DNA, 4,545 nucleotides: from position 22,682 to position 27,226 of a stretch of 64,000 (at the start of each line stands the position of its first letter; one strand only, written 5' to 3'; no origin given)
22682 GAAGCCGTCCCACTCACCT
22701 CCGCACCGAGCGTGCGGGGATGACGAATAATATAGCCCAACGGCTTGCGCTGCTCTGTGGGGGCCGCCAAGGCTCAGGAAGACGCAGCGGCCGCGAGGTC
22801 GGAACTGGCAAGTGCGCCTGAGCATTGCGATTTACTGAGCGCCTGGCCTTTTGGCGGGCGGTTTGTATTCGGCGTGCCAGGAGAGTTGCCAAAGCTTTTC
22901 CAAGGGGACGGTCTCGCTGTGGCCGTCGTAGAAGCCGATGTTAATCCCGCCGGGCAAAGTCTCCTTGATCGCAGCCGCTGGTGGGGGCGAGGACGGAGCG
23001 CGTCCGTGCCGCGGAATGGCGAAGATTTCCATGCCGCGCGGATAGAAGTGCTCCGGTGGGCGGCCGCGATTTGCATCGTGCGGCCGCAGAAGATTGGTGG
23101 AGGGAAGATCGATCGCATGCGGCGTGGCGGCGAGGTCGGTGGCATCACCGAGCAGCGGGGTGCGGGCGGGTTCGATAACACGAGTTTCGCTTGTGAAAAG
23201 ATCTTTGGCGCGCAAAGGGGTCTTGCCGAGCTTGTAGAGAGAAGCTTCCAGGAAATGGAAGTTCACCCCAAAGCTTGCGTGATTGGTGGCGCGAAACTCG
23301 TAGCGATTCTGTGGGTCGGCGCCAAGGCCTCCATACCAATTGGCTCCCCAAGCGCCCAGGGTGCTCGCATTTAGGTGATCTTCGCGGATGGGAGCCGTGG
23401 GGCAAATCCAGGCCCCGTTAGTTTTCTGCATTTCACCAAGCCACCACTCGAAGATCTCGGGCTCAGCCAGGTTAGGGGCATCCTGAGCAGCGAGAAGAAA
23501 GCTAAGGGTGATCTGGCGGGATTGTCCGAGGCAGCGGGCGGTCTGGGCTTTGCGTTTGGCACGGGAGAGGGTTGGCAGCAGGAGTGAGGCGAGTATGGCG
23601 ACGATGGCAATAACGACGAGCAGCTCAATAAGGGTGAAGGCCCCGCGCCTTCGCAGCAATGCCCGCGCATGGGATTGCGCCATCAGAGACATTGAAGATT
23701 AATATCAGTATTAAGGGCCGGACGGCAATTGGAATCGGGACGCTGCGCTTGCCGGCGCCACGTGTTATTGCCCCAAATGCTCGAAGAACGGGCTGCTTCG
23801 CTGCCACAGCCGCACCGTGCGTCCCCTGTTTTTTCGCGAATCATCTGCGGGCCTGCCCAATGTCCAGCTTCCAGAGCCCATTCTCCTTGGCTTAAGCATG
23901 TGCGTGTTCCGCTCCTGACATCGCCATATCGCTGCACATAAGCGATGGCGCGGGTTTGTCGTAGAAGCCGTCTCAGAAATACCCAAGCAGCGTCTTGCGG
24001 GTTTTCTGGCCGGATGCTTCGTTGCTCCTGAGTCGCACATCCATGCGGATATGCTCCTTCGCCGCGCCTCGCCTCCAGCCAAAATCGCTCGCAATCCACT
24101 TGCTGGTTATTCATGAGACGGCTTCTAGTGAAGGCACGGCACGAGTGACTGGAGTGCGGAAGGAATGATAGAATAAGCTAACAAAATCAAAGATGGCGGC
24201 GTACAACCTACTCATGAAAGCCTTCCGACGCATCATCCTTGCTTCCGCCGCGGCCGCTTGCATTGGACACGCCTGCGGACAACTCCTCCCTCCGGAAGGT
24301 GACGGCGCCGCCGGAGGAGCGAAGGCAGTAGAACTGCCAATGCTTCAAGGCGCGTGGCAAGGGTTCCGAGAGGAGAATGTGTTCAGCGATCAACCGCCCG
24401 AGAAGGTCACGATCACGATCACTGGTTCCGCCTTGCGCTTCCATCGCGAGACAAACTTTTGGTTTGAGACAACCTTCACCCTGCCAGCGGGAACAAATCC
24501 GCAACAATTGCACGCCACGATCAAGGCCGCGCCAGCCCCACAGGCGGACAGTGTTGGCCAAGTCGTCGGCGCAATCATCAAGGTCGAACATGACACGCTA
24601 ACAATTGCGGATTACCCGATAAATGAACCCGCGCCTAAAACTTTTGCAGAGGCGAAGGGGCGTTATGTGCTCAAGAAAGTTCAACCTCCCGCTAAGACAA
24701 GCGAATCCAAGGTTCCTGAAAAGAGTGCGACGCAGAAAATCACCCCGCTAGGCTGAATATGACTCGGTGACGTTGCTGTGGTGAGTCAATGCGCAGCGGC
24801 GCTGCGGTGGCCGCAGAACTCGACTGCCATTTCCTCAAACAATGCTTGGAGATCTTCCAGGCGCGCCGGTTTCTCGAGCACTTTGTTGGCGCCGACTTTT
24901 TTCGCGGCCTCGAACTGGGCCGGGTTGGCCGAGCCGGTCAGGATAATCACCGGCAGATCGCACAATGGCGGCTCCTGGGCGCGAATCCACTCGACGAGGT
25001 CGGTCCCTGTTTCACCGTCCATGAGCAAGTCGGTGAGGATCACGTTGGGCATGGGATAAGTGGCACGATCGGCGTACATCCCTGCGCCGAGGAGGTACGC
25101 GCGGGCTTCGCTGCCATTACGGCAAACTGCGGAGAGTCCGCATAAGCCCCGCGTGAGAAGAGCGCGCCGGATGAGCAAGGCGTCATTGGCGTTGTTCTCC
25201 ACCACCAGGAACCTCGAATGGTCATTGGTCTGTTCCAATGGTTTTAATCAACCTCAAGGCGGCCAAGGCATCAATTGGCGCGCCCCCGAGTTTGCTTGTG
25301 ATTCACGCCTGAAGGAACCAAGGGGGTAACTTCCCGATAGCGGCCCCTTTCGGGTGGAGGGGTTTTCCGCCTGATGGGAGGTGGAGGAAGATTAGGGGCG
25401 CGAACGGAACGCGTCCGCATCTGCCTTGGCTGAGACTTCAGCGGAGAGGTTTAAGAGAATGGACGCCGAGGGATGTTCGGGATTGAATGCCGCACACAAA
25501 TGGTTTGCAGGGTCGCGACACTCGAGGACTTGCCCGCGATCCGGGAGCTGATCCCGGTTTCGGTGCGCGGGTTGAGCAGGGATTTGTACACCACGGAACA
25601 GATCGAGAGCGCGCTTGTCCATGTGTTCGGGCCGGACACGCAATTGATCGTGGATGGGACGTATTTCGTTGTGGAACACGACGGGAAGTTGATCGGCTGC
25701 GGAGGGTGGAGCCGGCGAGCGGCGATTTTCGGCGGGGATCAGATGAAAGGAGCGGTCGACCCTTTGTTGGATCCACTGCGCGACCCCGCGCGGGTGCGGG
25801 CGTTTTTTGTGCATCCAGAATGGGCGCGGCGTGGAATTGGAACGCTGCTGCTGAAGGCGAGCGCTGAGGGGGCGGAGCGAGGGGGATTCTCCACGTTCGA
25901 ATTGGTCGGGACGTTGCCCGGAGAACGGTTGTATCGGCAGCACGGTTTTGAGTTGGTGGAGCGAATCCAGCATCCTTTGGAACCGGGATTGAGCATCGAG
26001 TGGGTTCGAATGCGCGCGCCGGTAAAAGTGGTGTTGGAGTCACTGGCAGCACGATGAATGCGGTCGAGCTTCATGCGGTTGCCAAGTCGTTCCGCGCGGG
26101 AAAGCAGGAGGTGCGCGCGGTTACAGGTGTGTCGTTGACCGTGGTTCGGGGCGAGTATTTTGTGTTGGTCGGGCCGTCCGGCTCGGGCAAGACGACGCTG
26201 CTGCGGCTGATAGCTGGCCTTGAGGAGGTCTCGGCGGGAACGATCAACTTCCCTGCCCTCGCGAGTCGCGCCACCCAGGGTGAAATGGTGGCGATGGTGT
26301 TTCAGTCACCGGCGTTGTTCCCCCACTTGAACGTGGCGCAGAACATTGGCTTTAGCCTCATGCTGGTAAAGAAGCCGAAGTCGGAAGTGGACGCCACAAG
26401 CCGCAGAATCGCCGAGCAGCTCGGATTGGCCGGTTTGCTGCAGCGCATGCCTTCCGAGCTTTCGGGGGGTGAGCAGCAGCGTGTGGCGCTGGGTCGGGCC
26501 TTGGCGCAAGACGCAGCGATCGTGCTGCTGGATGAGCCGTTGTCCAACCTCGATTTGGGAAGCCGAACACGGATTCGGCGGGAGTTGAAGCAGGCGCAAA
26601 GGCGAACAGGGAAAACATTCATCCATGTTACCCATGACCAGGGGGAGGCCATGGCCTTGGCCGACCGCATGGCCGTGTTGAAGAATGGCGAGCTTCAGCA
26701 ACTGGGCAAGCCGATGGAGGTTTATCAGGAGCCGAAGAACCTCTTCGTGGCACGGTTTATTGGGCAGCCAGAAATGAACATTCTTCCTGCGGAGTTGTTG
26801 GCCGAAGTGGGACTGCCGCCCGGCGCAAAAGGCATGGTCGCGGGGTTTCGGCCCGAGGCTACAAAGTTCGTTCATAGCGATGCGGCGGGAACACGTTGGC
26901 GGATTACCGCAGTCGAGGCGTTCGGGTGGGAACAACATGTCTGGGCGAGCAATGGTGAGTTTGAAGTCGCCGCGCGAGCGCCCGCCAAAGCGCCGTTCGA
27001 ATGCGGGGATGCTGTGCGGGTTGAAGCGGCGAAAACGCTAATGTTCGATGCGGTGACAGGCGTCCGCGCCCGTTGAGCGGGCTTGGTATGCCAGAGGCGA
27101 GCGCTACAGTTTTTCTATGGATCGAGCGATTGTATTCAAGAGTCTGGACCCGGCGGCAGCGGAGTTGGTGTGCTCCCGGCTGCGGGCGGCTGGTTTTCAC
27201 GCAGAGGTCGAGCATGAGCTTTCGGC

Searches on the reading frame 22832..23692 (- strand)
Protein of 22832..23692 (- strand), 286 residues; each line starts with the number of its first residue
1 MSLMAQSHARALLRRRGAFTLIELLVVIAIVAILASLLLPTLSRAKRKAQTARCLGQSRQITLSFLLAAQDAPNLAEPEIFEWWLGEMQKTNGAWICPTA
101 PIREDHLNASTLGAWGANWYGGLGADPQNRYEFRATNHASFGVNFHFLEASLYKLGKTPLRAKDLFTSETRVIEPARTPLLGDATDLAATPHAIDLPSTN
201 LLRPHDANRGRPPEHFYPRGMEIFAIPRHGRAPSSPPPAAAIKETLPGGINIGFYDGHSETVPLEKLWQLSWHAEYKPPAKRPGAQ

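Call 62: search_protein_families(library=pfam, proteins=[window:22832-23692:-], max_evalue=0.00001)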
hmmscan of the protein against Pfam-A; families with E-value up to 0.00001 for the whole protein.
window:22832-23692:- (286 aa): 1 family
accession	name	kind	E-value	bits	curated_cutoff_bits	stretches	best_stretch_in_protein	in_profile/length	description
PF07963.17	N_methyl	-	4.1e-07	29.8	21.2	1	14-38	2-26/27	Prokaryotic N-terminal methylation motif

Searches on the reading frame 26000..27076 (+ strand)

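Call 62: search_protein_families(library=pfam, proteins=[window:26000-27076:+], max_evalue=0.00001)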
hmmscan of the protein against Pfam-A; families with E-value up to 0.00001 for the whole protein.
window:26000-27076:+ (358 aa): 2 families
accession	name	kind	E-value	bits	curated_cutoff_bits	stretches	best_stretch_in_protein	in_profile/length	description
PF00005.33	ABC_tran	-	3.4e-31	109.1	25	1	42-181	2-136/137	ABC transporter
PF13304.12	AAA_21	-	1.3e-10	42.3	27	0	114-214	194-300/304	AAA domain, putative AbiEii toxin, Type IV TA system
